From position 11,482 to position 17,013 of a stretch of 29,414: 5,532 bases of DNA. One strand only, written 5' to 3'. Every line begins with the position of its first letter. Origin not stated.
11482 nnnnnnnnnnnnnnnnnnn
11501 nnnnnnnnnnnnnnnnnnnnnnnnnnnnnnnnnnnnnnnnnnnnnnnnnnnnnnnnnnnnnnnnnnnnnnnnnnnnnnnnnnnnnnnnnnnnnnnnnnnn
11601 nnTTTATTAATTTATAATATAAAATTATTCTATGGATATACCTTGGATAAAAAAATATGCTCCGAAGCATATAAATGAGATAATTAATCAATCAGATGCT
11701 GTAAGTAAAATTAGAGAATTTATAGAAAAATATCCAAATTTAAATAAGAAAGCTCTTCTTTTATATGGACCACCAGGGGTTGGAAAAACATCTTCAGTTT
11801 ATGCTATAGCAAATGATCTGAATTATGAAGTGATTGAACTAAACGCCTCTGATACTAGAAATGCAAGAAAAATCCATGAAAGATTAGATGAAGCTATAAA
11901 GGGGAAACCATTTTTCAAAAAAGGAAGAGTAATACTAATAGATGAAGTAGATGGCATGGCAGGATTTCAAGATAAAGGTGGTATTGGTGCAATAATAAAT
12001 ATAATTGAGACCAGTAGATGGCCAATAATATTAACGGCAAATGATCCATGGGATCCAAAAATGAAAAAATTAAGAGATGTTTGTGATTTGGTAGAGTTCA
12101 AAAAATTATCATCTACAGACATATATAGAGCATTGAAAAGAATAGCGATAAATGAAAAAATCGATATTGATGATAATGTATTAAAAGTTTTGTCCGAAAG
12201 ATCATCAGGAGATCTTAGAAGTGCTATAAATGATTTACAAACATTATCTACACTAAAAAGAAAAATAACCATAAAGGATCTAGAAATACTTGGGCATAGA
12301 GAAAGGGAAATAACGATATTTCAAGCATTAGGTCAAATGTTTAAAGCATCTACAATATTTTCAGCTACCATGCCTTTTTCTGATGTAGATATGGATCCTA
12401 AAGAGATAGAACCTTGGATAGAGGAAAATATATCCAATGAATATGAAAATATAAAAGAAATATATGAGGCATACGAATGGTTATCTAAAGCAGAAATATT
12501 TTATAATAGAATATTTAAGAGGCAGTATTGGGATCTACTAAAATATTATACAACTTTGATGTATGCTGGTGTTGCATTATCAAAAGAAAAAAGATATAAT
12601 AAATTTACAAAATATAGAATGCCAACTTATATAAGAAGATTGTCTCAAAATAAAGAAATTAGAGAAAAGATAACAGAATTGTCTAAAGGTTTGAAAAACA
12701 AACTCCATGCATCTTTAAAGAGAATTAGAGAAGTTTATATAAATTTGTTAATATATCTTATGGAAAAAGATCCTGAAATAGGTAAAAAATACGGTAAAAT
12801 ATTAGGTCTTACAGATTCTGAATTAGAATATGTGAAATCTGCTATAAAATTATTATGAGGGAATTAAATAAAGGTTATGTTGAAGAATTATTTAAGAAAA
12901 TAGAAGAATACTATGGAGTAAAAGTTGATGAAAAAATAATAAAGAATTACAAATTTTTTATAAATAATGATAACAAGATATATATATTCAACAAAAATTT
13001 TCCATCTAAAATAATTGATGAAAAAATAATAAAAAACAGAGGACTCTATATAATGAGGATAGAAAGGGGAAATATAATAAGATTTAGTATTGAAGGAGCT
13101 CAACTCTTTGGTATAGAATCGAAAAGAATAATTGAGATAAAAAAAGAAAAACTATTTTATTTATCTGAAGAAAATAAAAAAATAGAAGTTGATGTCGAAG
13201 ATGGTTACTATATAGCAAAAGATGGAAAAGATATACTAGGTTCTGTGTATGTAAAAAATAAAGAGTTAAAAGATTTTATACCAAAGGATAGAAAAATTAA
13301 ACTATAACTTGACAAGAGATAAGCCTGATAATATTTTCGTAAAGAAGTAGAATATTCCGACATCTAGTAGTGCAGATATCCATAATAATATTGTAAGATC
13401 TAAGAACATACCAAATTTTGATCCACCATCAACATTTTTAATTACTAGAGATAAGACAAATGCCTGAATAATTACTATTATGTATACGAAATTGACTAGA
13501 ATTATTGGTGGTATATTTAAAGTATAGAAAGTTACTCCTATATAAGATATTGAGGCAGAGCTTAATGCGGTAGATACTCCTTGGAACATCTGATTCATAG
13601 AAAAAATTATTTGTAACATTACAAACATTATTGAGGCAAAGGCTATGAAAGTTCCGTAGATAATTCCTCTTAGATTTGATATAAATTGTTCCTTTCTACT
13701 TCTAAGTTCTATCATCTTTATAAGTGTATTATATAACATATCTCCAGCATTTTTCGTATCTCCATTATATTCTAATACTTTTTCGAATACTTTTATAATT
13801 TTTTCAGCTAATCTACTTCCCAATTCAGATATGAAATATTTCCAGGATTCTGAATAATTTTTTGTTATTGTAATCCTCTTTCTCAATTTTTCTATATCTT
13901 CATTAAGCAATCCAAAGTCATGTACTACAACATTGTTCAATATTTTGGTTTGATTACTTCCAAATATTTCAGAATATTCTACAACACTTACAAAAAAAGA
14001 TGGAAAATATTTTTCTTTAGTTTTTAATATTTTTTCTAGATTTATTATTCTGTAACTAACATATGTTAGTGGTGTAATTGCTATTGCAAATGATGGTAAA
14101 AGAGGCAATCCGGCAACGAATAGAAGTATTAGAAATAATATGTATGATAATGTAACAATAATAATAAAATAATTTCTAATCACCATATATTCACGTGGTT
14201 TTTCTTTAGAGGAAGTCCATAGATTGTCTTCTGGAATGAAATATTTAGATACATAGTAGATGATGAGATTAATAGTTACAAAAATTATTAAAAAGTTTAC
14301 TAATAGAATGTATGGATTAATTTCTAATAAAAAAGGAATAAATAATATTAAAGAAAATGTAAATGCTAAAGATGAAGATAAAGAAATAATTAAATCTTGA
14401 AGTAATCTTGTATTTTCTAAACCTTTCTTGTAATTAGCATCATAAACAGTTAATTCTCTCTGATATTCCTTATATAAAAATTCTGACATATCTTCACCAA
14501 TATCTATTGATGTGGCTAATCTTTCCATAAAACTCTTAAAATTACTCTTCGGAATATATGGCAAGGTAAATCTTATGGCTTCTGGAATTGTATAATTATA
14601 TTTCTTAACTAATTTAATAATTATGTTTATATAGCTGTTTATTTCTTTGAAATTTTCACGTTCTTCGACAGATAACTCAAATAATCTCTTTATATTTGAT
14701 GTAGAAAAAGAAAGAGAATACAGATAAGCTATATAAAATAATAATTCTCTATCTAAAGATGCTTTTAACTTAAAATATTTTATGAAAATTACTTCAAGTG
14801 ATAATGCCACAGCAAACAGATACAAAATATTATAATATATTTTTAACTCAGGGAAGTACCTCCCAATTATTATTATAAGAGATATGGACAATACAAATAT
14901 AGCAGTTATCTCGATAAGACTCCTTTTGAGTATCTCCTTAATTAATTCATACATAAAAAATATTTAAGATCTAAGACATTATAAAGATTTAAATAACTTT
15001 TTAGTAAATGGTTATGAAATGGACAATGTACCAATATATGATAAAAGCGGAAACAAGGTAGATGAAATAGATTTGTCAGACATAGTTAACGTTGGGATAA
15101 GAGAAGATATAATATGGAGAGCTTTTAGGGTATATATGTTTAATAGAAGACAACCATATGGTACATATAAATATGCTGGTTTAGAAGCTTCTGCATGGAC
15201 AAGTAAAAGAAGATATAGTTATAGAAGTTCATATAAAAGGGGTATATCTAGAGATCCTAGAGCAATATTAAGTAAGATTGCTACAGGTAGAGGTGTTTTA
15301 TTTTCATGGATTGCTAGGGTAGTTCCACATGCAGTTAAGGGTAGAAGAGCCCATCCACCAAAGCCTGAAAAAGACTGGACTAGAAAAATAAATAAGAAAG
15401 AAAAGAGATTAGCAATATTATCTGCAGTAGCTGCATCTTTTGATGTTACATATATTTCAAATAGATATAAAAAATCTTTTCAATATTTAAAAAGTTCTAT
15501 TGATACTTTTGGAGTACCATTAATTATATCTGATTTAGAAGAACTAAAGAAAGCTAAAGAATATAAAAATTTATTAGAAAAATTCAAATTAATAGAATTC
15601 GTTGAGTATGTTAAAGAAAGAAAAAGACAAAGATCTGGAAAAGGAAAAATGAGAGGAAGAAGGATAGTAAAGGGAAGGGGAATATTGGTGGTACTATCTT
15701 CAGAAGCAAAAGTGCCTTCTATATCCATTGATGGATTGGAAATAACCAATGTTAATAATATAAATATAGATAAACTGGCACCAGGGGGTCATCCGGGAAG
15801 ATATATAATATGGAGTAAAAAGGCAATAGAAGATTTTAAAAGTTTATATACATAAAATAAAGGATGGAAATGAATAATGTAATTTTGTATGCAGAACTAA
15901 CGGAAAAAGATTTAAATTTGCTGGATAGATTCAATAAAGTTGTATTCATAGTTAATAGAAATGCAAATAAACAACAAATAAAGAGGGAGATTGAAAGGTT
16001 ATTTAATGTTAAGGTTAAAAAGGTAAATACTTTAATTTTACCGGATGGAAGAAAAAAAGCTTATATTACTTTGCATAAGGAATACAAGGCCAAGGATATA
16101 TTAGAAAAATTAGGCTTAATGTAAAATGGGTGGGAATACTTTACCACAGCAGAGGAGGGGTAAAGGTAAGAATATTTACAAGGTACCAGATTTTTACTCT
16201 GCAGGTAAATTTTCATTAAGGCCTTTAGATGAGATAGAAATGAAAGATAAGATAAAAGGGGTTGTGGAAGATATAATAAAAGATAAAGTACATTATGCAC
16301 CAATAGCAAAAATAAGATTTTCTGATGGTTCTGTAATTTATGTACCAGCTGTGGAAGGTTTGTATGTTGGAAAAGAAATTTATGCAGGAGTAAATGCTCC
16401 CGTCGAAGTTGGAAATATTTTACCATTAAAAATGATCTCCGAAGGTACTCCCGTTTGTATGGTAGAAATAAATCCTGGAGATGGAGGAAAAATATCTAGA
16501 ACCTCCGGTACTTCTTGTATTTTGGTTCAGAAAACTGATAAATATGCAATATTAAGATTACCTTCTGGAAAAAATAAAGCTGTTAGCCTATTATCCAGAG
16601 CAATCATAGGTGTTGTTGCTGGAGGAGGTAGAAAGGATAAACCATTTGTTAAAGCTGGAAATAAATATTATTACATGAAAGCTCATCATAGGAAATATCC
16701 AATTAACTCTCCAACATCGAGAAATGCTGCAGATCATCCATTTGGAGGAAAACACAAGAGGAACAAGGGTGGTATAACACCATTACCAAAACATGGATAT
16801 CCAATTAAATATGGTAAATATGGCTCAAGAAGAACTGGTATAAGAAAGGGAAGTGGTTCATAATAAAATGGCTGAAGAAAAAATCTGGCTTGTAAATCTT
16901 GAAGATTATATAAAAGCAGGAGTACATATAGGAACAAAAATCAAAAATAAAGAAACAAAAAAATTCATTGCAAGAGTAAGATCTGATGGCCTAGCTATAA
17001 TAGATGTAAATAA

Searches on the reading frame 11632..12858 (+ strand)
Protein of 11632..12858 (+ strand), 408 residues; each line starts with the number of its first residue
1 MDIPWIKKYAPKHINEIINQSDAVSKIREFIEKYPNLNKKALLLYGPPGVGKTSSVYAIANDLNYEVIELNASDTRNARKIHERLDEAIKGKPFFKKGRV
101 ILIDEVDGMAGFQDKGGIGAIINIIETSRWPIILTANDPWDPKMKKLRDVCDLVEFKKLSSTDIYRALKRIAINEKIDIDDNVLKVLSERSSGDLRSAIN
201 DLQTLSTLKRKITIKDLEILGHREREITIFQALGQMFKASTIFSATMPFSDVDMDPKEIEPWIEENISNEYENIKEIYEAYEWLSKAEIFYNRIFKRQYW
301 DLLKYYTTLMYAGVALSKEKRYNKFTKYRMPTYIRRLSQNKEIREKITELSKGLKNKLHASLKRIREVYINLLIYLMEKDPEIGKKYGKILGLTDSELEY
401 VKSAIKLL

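Call 61: search_protein_families(library=pfam, proteins=[window:11632-12858:+], max_evalue=0.0001)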
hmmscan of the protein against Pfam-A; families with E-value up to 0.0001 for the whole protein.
window:11632-12858:+ (408 aa): 7 families
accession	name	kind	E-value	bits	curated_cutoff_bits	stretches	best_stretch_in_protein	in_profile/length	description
PF00004.35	AAA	-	1.4e-16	61.6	21.2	1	42-151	1-123/131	ATPase family associated with various cellular activities (AAA)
PF21960.2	RCF1-5-like_lid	-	3.2e-08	33.8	27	1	167-206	2-42/43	RCF1/5-like, AAA+ ATPase lid domain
PF25361.1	AAA_lid_RFC1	-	2.5e-07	30.5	34.9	1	164-214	4-54/59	RFC1-like, AAA+ ATPase lid domain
PF13173.12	AAA_14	-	6.2e-07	29.9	27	1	39-113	2-78/129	AAA domain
PF03215.21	Rad17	-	1.8e-06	28.5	23.8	1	4-72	8-79/186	Rad17 P-loop domain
PF13401.12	AAA_22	-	2.2e-05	25.2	27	0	39-95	5-64/130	AAA domain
PF05496.18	RuvB_N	-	4.4e-05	23.7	27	1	11-81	3-75/159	Holliday junction DNA helicase RuvB P-loop domain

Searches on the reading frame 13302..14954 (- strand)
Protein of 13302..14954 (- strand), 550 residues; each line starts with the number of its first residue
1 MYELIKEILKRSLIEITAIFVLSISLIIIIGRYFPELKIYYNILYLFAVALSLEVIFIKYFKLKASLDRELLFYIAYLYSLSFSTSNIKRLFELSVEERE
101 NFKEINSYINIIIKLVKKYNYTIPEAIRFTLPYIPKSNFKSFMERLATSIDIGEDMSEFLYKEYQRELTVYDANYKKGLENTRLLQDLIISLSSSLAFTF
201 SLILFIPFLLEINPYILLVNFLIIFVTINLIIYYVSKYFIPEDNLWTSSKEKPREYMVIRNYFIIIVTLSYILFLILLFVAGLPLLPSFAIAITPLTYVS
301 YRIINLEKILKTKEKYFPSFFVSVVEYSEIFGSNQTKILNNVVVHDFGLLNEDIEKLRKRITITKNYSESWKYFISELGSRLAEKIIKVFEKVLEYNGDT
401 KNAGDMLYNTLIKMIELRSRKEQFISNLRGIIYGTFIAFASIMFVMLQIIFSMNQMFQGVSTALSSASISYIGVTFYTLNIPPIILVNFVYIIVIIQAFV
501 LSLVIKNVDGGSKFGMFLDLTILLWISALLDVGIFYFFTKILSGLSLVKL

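Call 61: search_protein_families(library=pfam, proteins=[window:13302-14954:-], max_evalue=0.0001)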
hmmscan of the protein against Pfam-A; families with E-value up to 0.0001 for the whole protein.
window:13302-14954:- (550 aa): 0 families

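Call 89: search_protein_families(library=ncbifam, proteins=[window:13302-14954:-], max_evalue=0.001)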
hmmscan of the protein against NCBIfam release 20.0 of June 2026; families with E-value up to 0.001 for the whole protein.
window:13302-14954:- (550 aa): 3 families
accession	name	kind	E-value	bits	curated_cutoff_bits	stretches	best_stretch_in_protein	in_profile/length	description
NF004704.2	PRK06041.1-2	equivalog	7.8e-84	282.3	550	1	16-533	24-545/555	archaellar assembly protein ArlJ/FlaJ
NF004705.1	PRK06041.1-3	equivalog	5.3e-58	197.1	400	1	66-543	2-463/465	archaellar assembly protein ArlJ/FlaJ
NF004703.2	PRK06041.1-1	equivalog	1.3e-36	126.1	570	1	59-530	28-509/525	archaellar assembly protein ArlJ/FlaJ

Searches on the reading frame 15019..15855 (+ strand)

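Call 61: search_protein_families(library=pfam, proteins=[window:15019-15855:+], max_evalue=0.0001)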
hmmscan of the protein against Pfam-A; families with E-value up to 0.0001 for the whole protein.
window:15019-15855:+ (278 aa): 1 family
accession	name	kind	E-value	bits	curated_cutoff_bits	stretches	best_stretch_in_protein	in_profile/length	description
PF00573.27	Ribosomal_L4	-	4.7e-27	95.3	25.8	1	18-274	2-188/190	Ribosomal protein L4/L1 family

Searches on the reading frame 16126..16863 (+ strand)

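Call 61: search_protein_families(library=pfam, proteins=[window:16126-16863:+], max_evalue=0.0001)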
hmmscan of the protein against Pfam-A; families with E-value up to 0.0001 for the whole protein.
window:16126-16863:+ (245 aa): 1 family
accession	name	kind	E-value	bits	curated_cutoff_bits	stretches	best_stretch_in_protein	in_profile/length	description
PF03947.24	Ribosomal_L2_C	-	6.3e-35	120.4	33.7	1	95-218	2-120/126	Ribosomal Proteins L2, C-terminal domain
